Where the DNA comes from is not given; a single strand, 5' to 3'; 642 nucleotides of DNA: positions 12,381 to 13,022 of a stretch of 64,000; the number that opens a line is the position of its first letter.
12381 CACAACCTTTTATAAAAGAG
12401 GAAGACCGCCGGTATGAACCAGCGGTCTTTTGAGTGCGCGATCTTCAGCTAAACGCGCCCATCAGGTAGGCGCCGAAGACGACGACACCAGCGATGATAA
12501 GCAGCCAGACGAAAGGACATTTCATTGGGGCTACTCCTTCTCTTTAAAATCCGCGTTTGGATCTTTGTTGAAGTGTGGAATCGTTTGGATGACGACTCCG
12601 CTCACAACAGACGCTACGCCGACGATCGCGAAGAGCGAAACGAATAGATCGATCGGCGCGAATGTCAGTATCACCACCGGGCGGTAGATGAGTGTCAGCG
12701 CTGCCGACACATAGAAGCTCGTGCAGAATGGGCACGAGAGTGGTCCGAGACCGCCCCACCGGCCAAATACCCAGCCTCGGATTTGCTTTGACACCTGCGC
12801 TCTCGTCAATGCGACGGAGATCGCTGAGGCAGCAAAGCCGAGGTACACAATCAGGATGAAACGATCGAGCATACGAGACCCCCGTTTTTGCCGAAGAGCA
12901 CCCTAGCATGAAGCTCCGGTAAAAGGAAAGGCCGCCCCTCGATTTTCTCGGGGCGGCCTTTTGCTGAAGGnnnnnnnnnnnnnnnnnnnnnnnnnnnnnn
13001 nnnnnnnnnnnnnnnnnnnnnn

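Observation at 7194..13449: Duplicated, order-permuted three-gene module: Xre/DUF2384-like protein + CPFC-motif membrane protein + micropeptide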

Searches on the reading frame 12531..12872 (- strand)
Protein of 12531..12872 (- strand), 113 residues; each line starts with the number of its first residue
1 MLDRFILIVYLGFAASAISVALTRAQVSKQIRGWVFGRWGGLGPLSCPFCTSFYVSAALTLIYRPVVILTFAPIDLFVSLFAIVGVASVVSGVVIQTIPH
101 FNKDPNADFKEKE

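Call 3: search_protein_families(library=pfam, proteins=[window:12531-12872:-], max_evalue=1)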
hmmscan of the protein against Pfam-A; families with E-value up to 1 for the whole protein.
window:12531-12872:- (113 aa): 1 family
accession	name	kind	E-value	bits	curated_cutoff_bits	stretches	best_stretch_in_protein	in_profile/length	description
PF07098.16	DUF1360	-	0.0008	19.8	21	1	45-91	57-99/102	Protein of unknown function (DUF1360)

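Call 4: search_protein_families(library=ncbifam, proteins=[window:12531-12872:-], max_evalue=1)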
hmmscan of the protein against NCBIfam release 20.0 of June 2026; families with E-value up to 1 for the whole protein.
window:12531-12872:- (113 aa): 0 families

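Call 10: find_homologous_proteins(query=window:12531-12872:-)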
Query window:12531-12872:- (113 aa): 4 proteins with E <= 0.001 among 37 candidates.
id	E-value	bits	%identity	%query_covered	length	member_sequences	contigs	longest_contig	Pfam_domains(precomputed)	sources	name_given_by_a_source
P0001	1.8e-67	243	100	100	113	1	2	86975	-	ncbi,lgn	-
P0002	1.0e-31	127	60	80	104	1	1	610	PF07098.17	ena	-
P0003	2.3e-29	120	56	92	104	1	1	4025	PF07098.17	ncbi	-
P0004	4.9e-29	119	55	92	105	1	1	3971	PF07098.17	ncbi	-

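Call 12: find_encoding_contigs(protein=P0003, flank=10000)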
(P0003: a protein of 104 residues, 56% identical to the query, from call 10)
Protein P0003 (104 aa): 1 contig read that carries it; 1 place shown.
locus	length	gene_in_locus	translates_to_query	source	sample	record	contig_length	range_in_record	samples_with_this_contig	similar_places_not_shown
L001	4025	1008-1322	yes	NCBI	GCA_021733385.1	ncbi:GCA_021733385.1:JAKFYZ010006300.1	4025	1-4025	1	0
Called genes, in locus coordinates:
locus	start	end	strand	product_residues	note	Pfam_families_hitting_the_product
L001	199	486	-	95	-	-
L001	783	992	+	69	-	-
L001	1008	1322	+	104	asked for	PF07098:DUF1360 (faint)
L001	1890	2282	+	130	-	-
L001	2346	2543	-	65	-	-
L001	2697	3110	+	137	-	-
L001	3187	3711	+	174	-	PF05198:IF3_N, PF00707:IF3_C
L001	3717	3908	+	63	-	PF01632:Ribosomal_L35p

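Call 13: find_encoding_contigs(protein=P0004, flank=10000)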
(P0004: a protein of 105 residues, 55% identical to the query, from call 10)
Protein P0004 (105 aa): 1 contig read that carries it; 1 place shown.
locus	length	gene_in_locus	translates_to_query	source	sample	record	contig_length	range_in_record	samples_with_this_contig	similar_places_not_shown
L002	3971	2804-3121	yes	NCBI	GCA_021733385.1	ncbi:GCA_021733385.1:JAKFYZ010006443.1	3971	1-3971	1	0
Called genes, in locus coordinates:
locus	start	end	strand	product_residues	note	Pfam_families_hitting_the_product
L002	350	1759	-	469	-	PF01565:FAD_binding_4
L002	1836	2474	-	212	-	PF02698:DUF218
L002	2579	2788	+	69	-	-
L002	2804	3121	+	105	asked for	PF07098:DUF1360 (faint)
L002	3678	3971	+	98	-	?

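Call 16: find_encoding_contigs(protein=P0001, flank=3000)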
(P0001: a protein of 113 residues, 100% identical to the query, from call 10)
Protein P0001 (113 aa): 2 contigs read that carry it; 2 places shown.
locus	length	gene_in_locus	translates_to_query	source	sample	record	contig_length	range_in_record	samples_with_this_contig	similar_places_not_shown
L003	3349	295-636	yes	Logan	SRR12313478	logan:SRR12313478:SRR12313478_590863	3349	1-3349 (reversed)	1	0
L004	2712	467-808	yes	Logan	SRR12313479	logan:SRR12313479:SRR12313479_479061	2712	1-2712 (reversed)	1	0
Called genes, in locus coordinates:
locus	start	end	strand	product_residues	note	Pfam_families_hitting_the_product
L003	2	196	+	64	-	?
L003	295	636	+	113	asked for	-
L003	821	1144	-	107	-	-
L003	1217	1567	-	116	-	-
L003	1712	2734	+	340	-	-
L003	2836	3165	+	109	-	-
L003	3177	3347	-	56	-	?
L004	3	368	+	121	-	?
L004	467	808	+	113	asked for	-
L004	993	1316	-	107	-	-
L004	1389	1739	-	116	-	-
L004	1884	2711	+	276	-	?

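Call 17: find_encoding_contigs(protein=P0002, flank=3000)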
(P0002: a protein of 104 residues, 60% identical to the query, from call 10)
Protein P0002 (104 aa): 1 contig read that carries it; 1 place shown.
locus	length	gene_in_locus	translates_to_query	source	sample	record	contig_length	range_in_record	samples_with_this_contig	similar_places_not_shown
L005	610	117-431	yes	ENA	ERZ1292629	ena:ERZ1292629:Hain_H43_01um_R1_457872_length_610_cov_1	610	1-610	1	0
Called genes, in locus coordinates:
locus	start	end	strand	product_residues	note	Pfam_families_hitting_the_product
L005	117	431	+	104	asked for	PF07098:DUF1360 (faint)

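Call 21: find_related_loci(query=A1, collection=genome_contigs, flank=6000)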
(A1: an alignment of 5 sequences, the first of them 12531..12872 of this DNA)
Query A1 (113 aa) in genome_contigs; peptide patterns used: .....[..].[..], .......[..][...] (x = any residue, [..] = any of these).
72 stretches matched a pattern, but none encodes a relative of the query by tblastn (E <= 1e-3).

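Call 22: find_related_loci(query=A1, collection=metagenome_contigs, flank=6000)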
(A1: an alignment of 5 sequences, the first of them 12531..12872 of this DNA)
Query A1 (113 aa) in metagenome_contigs; peptide patterns used: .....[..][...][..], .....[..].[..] (x = any residue, [..] = any of these).
246 stretches matched a pattern; 5 encode a relative of the query (tblastn E <= 1e-3); 5 distinct loci.
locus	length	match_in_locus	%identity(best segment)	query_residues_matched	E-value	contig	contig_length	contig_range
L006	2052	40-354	58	2-105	2e-30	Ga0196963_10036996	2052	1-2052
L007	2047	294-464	32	12-89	3e-8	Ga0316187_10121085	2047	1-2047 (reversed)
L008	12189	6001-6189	33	45-106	6e-7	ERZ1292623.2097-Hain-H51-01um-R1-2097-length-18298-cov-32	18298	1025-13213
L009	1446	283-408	43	25-65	1e-5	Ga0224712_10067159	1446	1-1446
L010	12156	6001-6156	30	38-97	2e-5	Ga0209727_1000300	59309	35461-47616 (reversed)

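Call 38: search_protein_families(library=pfam, proteins=[L001:783-992:+], max_evalue=0.01)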
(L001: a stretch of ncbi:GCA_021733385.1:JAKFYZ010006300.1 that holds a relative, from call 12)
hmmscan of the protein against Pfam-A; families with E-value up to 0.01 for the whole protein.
L001:783-992:+ (69 aa): 0 families

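Call 58: predict_structure(alignment_id=A1)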
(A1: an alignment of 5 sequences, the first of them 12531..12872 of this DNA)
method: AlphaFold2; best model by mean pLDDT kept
length: 113 residues; sequences in the alignment: 5
mean_pLDDT: 50.7   pTM: 0.27
mean pLDDT of the five models: 50.7, 49.5, 48.7, 44.6, 42.9
residues with pLDDT >= 90: 0; 70-90: 0; 50-70: 69; < 50: 44
segments of 3 or more residues with pLDDT < 50: 1-3, 26-29, 39-45, 94-96, 98-104, 106-113
pLDDT, mean of each block of 10 residues (from residue 1): 53 57 50 48 49 54 52 52 55 48 44 38
secondary structure, 60 per line:
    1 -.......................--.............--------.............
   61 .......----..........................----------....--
elements in order: H2-24 H27-39 H48-67 H72-97 H108-111

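Call 88: search_protein_families(library=padloc, proteins=[window:12531-12872:-], max_evalue=0.01)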
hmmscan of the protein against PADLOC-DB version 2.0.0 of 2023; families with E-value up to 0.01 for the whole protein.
window:12531-12872:- (113 aa): 0 families

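Call 89: search_protein_families(library=phrogs, proteins=[window:12531-12872:-], max_evalue=0.01)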
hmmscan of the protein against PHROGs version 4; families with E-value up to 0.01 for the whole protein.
window:12531-12872:- (113 aa): 1 family
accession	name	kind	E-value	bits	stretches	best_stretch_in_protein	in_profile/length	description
phrog_781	-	unknown function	0.00056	20.2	1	45-95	88-132/152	-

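Call 102: find_related_loci(query=A1, collection=viral_contigs, flank=3000)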
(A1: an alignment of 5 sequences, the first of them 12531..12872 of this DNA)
Query A1 (113 aa) in viral_contigs; peptide patterns used: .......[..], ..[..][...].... (x = any residue, [..] = any of these).
56 stretches matched a pattern, but none encodes a relative of the query by tblastn (E <= 1e-3).
